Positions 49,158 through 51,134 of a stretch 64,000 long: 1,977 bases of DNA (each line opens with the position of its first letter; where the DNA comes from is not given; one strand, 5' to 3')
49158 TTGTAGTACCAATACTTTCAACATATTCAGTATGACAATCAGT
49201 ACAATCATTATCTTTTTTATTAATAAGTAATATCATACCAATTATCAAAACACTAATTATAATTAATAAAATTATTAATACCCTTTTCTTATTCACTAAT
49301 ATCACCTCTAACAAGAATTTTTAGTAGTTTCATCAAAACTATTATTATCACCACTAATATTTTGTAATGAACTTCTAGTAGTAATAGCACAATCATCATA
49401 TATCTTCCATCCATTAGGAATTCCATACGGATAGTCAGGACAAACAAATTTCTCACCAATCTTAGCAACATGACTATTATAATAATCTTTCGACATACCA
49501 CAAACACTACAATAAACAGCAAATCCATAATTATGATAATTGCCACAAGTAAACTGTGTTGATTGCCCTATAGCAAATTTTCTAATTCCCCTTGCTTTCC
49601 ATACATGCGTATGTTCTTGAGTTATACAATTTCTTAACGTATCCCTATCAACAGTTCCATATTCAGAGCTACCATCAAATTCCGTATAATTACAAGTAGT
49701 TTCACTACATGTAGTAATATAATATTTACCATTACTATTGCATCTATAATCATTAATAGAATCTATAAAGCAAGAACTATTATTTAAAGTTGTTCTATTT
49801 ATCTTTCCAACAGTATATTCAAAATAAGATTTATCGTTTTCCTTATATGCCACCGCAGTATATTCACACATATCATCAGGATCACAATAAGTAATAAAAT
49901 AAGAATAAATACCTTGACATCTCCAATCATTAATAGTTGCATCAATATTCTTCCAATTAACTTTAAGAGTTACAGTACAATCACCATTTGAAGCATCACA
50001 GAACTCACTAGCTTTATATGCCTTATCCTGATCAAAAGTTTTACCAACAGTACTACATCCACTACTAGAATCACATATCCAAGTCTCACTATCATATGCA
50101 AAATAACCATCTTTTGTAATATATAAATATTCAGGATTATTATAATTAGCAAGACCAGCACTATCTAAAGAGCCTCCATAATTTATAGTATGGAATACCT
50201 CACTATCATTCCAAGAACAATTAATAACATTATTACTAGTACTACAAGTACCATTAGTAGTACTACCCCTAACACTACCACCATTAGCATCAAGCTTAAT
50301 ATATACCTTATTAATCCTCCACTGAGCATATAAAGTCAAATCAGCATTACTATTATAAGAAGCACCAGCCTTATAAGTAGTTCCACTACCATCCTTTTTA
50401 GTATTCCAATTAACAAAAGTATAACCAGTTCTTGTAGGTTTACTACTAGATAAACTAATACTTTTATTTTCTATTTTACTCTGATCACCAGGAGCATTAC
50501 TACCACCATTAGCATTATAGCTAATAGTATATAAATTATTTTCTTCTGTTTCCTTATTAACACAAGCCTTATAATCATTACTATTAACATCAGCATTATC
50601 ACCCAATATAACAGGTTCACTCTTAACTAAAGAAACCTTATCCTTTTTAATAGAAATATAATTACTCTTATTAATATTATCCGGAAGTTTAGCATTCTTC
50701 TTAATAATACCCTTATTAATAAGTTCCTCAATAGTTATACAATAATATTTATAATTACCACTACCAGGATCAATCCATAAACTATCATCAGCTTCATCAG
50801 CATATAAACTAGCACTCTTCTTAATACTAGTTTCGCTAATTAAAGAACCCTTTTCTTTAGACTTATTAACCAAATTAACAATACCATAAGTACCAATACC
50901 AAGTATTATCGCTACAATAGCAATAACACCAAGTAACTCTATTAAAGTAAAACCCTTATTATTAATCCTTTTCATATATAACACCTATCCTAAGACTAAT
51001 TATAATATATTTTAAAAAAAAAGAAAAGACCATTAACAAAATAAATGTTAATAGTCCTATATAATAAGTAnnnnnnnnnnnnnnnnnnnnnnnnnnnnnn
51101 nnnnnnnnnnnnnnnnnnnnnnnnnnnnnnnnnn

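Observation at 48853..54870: Two paralogous giant 'modular' type IV pilin-like genes, each coupled to a small membrane protein, between priA and comEA-comEC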

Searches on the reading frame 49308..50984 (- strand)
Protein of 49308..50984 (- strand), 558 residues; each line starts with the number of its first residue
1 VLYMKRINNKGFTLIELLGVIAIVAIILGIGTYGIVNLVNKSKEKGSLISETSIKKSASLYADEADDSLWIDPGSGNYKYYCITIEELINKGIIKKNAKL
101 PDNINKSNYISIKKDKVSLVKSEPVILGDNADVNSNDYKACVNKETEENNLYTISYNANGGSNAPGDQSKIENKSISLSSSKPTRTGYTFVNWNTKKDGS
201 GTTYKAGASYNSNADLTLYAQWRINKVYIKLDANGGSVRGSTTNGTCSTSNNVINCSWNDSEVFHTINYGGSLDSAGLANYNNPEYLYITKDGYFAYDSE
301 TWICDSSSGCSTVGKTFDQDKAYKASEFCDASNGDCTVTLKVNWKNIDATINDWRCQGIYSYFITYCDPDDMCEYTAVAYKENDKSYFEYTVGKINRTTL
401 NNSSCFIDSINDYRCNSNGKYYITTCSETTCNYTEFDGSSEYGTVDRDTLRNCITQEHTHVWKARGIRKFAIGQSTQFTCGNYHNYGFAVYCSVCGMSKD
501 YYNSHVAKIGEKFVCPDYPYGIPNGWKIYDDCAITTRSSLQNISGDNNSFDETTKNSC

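Call 4: search_protein_families(library=pfam, proteins=[window:49308-50984:-], max_evalue=0.1)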
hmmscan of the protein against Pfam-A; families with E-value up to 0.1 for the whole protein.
window:49308-50984:- (558 aa): 2 families
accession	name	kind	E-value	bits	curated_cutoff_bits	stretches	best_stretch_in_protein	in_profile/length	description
PF09479.16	Flg_new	-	2.3e-17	63.3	27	1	152-221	1-65/65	Listeria-Bacteroides repeat domain (List_Bact_rpt)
PF07963.17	N_methyl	-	7.8e-07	28.9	21.2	1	8-30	3-25/27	Prokaryotic N-terminal methylation motif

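Call 11: find_homologous_proteins(query=window:49308-50984:-, max_evalue=0.001)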
Query window:49308-50984:- (558 aa): 2469 proteins with E <= 0.001 among 8000 candidates; the best 120 are listed.
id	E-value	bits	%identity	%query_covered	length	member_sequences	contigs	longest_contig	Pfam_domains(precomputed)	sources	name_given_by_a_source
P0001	0.0e+0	1270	100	99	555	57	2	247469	PF09479.17,PF07963.18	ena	-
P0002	0.0e+0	1270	100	99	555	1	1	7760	PF09479.17,PF07963.18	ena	-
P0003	0.0e+0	1270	100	99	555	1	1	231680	PF09479.17,PF07963.18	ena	-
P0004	0.0e+0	1270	100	99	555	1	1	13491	PF09479.17,PF07963.18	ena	-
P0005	0.0e+0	1269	100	99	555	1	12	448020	PF09479.17,PF07963.18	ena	-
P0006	0.0e+0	1268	100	99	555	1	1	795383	PF09479.17,PF07963.18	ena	-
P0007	0.0e+0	1267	100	99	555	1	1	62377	PF09479.17,PF07963.18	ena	-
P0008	0.0e+0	1267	100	99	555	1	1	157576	PF09479.17,PF07963.18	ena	-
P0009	0.0e+0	1267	100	99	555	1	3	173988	PF09479.17,PF07963.18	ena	-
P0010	0.0e+0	1267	100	99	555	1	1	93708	PF09479.17,PF07963.18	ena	-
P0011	0.0e+0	1266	100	99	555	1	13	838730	PF09479.17,PF07963.18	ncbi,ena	-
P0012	0.0e+0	1266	100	99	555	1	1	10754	PF09479.17,PF07963.18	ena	-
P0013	0.0e+0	1265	100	99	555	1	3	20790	PF09479.17,PF07963.18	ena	-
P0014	0.0e+0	1264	99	100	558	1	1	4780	PF09479.17,PF07963.18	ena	-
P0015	0.0e+0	1264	99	100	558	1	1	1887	PF09479.17,PF07963.18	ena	-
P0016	0.0e+0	1264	99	99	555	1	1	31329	PF09479.17,PF07963.18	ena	-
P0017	0.0e+0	1264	99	99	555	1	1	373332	PF09479.17,PF07963.18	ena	-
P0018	0.0e+0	1263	99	99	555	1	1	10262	PF09479.17,PF07963.18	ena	-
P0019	0.0e+0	1263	99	99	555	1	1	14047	PF09479.17,PF07963.18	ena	-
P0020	0.0e+0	1263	99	99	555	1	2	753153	PF09479.17,PF07963.18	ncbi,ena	-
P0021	0.0e+0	1263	99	99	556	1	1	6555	PF09479.17,PF07963.18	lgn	-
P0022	0.0e+0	1261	99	99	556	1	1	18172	PF09479.17,PF07963.18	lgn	-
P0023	0.0e+0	1260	99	99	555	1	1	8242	PF09479.17,PF07963.18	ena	-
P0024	0.0e+0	1259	98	100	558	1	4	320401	PF09479.17,PF07963.18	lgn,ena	-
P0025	0.0e+0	1258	99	99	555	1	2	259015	PF09479.17,PF07963.18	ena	-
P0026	0.0e+0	1258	99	99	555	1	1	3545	PF09479.17,PF07963.18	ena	-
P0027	0.0e+0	1258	99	99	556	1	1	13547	PF09479.17,PF07963.18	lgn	-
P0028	0.0e+0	1258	98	100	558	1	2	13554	PF09479.17,PF07963.18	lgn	-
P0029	0.0e+0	1256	99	99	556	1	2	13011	PF09479.17,PF07963.18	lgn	-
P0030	0.0e+0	1256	98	100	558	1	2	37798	PF09479.17,PF07963.18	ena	-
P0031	0.0e+0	1256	98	100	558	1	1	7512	PF09479.17,PF07963.18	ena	-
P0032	0.0e+0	1256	99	99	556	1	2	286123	PF09479.17,PF07963.18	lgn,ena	-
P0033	0.0e+0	1255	99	99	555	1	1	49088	PF09479.17,PF07963.18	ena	-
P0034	0.0e+0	1255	98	100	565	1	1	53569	PF09479.17,PF07963.18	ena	-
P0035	0.0e+0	1255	98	100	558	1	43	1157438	PF09479.17,PF07963.18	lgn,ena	-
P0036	0.0e+0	1253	98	99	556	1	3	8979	PF09479.17,PF07963.18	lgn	-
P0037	0.0e+0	1253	99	99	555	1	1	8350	PF09479.17,PF07963.18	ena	-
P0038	0.0e+0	1252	98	100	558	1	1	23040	PF09479.17,PF07963.18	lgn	-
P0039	0.0e+0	1251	98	100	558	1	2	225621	PF09479.17,PF07963.18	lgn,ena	-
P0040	0.0e+0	1251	98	100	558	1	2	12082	PF09479.17,PF07963.18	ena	-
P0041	0.0e+0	1251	98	100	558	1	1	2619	PF09479.17,PF07963.18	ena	-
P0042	0.0e+0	1249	97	100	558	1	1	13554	PF09479.17,PF07963.18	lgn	-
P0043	0.0e+0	1247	97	100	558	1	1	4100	PF09479.17,PF07963.18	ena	-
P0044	0.0e+0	1246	98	99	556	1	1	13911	PF09479.17,PF07963.18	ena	-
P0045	0.0e+0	1246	97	100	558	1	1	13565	PF09479.17,PF07963.18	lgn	-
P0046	0.0e+0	1246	98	99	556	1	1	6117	PF09479.17,PF07963.18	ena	-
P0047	0.0e+0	1243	97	99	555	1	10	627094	PF09479.17,PF07963.18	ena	-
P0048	0.0e+0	1242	97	99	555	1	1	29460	PF09479.17,PF07963.18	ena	-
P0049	0.0e+0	1239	97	99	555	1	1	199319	PF09479.17,PF07963.18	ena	-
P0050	0.0e+0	1237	97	99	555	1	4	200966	PF09479.17,PF07963.18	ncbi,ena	-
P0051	0.0e+0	1237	97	99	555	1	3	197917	PF09479.17,PF07963.18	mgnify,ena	mgnify:CR=1 FL=1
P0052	0.0e+0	1237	97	99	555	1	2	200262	PF09479.17,PF07963.18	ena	-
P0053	0.0e+0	1236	97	99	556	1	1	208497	PF09479.17,PF07963.18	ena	-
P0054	0.0e+0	1235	97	99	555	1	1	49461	PF09479.17,PF07963.18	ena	-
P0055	0.0e+0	1234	96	99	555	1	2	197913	PF09479.17,PF07963.18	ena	-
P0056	0.0e+0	1233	96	99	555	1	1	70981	PF09479.17,PF07963.18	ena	-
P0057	0.0e+0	1232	97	99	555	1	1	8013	PF09479.17,PF07963.18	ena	-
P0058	0.0e+0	1231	97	99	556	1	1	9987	PF09479.17,PF07963.18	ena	-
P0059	0.0e+0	1231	97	100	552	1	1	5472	PF09479.17,PF07963.18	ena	-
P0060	0.0e+0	1231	96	99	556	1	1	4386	PF09479.17,PF07963.18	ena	-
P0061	0.0e+0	1230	97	99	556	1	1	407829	PF09479.17,PF07963.18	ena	-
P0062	0.0e+0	1229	97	99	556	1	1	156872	PF09479.17,PF07963.18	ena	-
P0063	0.0e+0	1227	96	99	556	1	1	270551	PF09479.17,PF07963.18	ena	-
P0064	0.0e+0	1226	96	99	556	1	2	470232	PF09479.17,PF07963.18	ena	-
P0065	0.0e+0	1223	96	99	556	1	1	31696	PF09479.17,PF07963.18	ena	-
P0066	0.0e+0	1222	95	99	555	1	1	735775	PF09479.17,PF07963.18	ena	-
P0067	0.0e+0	1222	95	99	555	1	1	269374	PF09479.17,PF07963.18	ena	-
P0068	0.0e+0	1221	96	99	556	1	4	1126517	PF09479.17,PF07963.18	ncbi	-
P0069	0.0e+0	1220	95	99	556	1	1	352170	PF09479.17,PF07963.18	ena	-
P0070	0.0e+0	1220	96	99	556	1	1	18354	PF09479.17,PF07963.18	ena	-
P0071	0.0e+0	1219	95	99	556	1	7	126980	PF09479.17,PF07963.18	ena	-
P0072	0.0e+0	1218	96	99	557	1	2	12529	PF09479.17,PF07963.18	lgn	-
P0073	0.0e+0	1217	95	99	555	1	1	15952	PF09479.17,PF07963.18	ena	-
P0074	0.0e+0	1216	95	99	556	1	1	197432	PF09479.17,PF07963.18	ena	-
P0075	0.0e+0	1215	96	99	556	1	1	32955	PF09479.17,PF07963.18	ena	-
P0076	0.0e+0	1215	95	99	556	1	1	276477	PF09479.17,PF07963.18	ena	-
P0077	0.0e+0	1214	95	99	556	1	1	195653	PF09479.17,PF07963.18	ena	-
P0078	0.0e+0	1211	95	99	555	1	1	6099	PF09479.17,PF07963.18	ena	-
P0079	0.0e+0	1210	95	99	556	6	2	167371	PF09479.17,PF07963.18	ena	-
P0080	0.0e+0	1208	95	99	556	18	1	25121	PF09479.17,PF07963.18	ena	-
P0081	0.0e+0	1207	94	99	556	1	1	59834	PF09479.17,PF07963.18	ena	-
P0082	0.0e+0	1204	94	99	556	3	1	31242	PF09479.17,PF07963.18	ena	-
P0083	0.0e+0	1198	94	99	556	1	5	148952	PF09479.17,PF07963.18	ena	-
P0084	0.0e+0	1196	94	99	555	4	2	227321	PF09479.17,PF07963.18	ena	-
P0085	0.0e+0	1196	94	99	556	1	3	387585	PF09479.17,PF07963.18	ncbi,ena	-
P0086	0.0e+0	1196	93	99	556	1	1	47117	PF09479.17,PF07963.18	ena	-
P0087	0.0e+0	1195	93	99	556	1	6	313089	PF09479.17,PF07963.18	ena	-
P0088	0.0e+0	1194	93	99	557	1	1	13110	PF09479.17,PF07963.18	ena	-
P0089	0.0e+0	1182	92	99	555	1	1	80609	PF09479.17,PF07963.18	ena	-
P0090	0.0e+0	1180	92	99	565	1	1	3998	PF09479.17,PF07963.18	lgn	-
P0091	0.0e+0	1166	91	73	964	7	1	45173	PF09479.17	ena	-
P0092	0.0e+0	1161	91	99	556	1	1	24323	PF09479.17,PF07963.18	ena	-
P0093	0.0e+0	1159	91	99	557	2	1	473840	PF09479.17,PF07963.18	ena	-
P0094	0.0e+0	1157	91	99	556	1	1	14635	PF09479.17,PF07963.18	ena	-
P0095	0.0e+0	1151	91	99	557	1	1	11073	PF09479.17,PF07963.18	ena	-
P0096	0.0e+0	1150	90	99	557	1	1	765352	PF09479.17,PF07963.18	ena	-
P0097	0.0e+0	1150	90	99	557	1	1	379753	PF09479.17,PF07963.18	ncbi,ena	-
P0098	0.0e+0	1149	91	99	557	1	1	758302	PF09479.17,PF07963.18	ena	-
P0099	0.0e+0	1148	90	99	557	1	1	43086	PF09479.17,PF07963.18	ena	-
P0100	0.0e+0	1147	90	99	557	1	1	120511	PF09479.17,PF07963.18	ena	-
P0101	0.0e+0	1147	90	99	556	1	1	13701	PF09479.17,PF07963.18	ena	-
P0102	0.0e+0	1145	90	99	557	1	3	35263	PF09479.17,PF07963.18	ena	-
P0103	0.0e+0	1145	90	99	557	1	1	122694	PF09479.17,PF07963.18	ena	-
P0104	0.0e+0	1144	90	99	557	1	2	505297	PF09479.17,PF07963.18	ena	-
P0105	0.0e+0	1144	90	99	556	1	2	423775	PF09479.17,PF07963.18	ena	-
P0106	0.0e+0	1144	90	99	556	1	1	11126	PF09479.17,PF07963.18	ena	-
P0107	0.0e+0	1142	90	99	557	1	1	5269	PF09479.17,PF07963.18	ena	-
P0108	0.0e+0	1141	90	99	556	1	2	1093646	PF09479.17,PF07963.18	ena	-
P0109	0.0e+0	1141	90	99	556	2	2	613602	PF09479.17,PF07963.18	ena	-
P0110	0.0e+0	1141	90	99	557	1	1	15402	PF09479.17,PF07963.18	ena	-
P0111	0.0e+0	1141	90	99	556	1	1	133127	PF09479.17,PF07963.18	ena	-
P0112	0.0e+0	1141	90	99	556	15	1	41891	PF09479.17,PF07963.18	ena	-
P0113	0.0e+0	1140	90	99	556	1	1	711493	PF09479.17,PF07963.18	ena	-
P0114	0.0e+0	1139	90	99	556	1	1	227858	PF09479.17,PF07963.18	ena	-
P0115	0.0e+0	1137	90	99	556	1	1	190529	PF09479.17,PF07963.18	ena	-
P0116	0.0e+0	1136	89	99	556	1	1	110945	PF09479.17,PF07963.18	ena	-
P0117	0.0e+0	1135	89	99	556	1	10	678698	PF09479.17,PF07963.18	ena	-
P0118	0.0e+0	1133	89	99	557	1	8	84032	PF09479.17,PF07963.18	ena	-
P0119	0.0e+0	1133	89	99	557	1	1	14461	PF09479.17,PF07963.18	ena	-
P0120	0.0e+0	1132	89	99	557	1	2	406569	PF09479.17,PF07963.18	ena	-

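Call 13: find_encoding_contigs(protein=P0035, flank=10000, max_places=4)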
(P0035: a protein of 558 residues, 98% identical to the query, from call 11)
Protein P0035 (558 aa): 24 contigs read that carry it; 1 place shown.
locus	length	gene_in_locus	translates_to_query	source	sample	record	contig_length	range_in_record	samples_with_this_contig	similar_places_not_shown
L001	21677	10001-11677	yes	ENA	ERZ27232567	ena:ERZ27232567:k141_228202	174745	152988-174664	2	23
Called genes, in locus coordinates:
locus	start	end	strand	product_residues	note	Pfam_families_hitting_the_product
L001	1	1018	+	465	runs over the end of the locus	PF01406:tRNA-synt_1e, PF09334:tRNA-synt_1g (faint)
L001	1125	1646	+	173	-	PF00293:NUDIX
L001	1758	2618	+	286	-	PF02086:MethyltransfD12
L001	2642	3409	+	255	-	PF01555:N6_N4_Mtase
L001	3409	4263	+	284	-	PF04556:DpnII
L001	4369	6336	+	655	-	PF00456:Transketolase_N, PF02779:Transket_pyr, PF22613:Transketolase_C_1, PF02780:Transketolase_C (weak)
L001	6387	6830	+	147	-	PF10747:SirA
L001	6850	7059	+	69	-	-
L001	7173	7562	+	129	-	-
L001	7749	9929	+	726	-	PF17764:PriA_3primeBD, PF00270:DEAD, PF04851:ResIII, PF18319:Zn_ribbon_PriA, PF00271:Helicase_C, PF18074:PriA_C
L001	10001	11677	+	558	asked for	PF07963:N_methyl (weak), PF09479:Flg_new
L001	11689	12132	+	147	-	-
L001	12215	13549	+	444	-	PF12733:Cadherin-like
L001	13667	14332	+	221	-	-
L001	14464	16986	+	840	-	PF08239:SH3_3 (weak), PF12733:Cadherin-like (weak), PF00404:Dockerin_1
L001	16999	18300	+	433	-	PF12733:Cadherin-like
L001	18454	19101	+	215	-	PF10531:SLBB, PF22461:SLBB_2 (weak), PF00633:HHH, PF12836:HHH_3, PF14520:HHH_5 (faint)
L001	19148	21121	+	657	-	PF13567:DUF4131, PF03772:Competence, PF00753:Lactamase_B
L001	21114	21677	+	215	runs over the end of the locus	?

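Call 19: search_protein_families(library=ncbifam, proteins=[window:49308-50984:-], max_evalue=0.01)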
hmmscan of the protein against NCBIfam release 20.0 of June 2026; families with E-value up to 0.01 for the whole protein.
window:49308-50984:- (558 aa): 10 families
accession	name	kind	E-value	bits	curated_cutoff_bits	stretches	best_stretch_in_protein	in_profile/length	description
TIGR02543.1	List_Bact_rpt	repeat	4.8e-07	30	20.95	1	183-223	1-41/44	TIGR02543 family repeat protein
TIGR02532.1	IV_pilin_GFxxxE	domain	1.5e-05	24.7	16.3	1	10-31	2-23/24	prepilin-type N-terminal cleavage/methylation domain-containing protein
NF007862.0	PRK10574.1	equivalog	0.00035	20.7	138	1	8-41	3-36/145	prepilin peptidase-dependent pilin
TIGR01711.1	gspJ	equivalog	0.0017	18.2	64.85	1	10-44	1-34/192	type II secretion system minor pseudopilin GspJ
NF007800.0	PRK10506.1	equivalog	0.0029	17.4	158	1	7-37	6-36/163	prepilin peptidase-dependent protein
TIGR02596.1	TIGR02596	subfamily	0.0035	17.4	70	1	12-39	1-28/196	Verru_Chthon cassette protein D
NF040982.1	ComGD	equivalog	0.0051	17.2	70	0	9-46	1-38/139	competence type IV pilus minor pilin ComGD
TIGR01708.2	typeII_sec_gspH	equivalog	0.0065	16.5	80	0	10-30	2-22/169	type II secretion system minor pseudopilin GspH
NF040999.1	pilin_ComGC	equivalog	0.0079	16.4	75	0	10-46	2-38/84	competence type IV pilus major pilin ComGC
NF041775.1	typeIV_PilA_Myxo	equivalog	0.0087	16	400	1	8-45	9-46/214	type IV pilin protein PilA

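Call 20: search_protein_representatives(protein=window:49308-50984:-)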
Query: 558 residues. Proteins with E-value up to 0.001 (for the whole library): 39574; up to 1e-10: 19183; up to 1e-30: 4158. The best 150 are listed.
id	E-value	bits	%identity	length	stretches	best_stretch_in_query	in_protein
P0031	0.0e+00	1256.0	98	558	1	4-558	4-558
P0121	0.0e+00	1082.3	44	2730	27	150-254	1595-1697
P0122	0.0e+00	1036.2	53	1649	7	150-558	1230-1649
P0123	4.1e-266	900.5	71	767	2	103-558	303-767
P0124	2.5e-250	848.4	48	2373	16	151-224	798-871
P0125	1.5e-244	829.3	60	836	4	148-504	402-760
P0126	1.0e-239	813.4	37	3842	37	150-244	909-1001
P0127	4.6e-236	801.3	48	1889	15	150-228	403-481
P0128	2.3e-231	785.8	35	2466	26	150-237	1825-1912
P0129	5.9e-224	761.3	53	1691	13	150-225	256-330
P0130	3.8e-220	748.7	49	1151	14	151-232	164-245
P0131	8.2e-213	724.5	39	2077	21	151-236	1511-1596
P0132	8.9e-212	721.1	54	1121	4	150-502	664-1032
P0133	2.7e-209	712.9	39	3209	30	151-235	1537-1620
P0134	7.6e-201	685.0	48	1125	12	151-224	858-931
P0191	7.9e-129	447.3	40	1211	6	6-345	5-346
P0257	1.4e-107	377.2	43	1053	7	152-347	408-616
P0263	7.9e-107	374.7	37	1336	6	143-346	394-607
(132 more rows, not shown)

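Call 22: find_encoding_contigs(protein=P0263, flank=10000, max_places=3)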
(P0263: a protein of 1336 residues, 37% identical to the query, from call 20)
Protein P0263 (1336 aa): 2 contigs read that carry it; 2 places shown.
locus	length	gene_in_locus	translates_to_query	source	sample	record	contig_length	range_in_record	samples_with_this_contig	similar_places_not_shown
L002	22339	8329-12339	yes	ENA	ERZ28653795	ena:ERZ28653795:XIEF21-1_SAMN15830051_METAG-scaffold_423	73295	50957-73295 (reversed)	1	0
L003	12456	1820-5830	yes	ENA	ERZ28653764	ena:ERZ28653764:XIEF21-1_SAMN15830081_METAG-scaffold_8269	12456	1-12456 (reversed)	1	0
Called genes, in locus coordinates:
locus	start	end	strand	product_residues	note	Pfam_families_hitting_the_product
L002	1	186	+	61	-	?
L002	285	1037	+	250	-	-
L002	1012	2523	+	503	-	PF00919:UPF0004, PF04055:Radical_SAM, PF01938:TRAM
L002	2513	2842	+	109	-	PF06133:Com_YlbF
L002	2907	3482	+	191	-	-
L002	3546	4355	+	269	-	PF04018:VCA0040-like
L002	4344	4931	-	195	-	PF01205:Impact_N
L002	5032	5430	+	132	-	-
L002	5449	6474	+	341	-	PF02536:mTERF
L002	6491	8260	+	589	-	PF01541:GIY-YIG, PF27096:UvrC_M, PF02151:UVR (weak), PF22920:UvrC_RNaseH, PF08459:UvrC_RNaseH_dom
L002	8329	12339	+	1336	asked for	PF07963:N_methyl (weak), PF09479:Flg_new (faint)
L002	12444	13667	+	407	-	PF02274:ADI, PF19420:DDAH_eukar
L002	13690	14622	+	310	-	PF00696:AA_kinase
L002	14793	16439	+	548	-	PF12706:Lactamase_B_2 (weak), PF07521:RMMBL (faint), PF22505:RNase_J_b_CASP, PF17770:RNase_J_C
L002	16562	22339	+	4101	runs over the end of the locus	PF09479:Flg_new, PF03382:DUF285, PF12799:LRR_4 (faint), PF13855:LRR_8 (faint), PF03382:DUF285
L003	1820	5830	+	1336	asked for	PF07963:N_methyl (weak), PF09479:Flg_new (faint)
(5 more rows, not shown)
